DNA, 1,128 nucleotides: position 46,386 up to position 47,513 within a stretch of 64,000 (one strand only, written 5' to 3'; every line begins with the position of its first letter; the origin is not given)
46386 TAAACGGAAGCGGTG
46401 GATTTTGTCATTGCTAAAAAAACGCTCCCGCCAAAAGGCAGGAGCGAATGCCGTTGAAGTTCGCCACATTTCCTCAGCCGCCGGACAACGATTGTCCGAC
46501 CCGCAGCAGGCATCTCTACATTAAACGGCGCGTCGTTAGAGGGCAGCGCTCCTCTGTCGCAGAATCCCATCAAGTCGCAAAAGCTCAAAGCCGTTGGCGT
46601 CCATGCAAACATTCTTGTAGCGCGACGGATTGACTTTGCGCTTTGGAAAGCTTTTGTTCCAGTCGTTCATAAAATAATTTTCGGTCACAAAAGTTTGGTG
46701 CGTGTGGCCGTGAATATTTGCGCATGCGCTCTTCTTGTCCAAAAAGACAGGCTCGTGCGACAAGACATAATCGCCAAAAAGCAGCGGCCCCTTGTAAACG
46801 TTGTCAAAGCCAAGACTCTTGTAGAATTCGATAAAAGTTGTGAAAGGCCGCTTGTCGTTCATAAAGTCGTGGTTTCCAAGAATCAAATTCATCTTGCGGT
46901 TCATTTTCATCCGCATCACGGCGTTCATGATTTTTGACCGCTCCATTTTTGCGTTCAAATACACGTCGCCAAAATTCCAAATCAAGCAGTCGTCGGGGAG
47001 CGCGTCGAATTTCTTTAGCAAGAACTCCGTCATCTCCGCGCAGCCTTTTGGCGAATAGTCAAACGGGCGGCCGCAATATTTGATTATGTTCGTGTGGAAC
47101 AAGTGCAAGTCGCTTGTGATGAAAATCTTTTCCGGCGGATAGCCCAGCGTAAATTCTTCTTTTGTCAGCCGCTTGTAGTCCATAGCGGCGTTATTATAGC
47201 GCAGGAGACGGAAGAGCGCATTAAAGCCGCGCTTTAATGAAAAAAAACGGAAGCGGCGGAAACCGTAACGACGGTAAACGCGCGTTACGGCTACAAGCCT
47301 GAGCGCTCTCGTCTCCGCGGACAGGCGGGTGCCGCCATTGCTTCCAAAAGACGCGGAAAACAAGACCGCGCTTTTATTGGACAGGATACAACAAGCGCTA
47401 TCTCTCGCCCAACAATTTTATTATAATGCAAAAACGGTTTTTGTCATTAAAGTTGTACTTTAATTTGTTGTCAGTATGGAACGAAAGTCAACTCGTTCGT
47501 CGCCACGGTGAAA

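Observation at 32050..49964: Array of at least 18 palindromic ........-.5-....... sites fused to promoters at cassette boundaries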

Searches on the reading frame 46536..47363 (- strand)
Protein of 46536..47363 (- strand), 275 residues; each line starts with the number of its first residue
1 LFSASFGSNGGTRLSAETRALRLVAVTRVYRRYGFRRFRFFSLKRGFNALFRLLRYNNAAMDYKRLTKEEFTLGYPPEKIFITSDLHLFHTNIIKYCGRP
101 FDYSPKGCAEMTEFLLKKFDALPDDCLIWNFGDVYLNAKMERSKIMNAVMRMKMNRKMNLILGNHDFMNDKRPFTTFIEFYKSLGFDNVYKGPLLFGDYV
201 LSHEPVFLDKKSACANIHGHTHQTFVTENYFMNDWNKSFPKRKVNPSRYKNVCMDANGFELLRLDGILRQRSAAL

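Call 9: search_protein_families(library=pfam, proteins=[window:46536-47363:-], max_evalue=0.01)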
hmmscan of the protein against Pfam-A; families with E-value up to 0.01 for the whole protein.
window:46536-47363:- (275 aa): 2 families
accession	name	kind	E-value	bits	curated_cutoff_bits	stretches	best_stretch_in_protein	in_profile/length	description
PF00149.33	Metallophos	-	1.5e-07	32.4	21.5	1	79-237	2-141/191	Calcineurin-like phosphoesterase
PF12850.12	Metallophos_2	-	0.0002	21.8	27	1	80-228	3-123/154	Calcineurin-like phosphoesterase superfamily domain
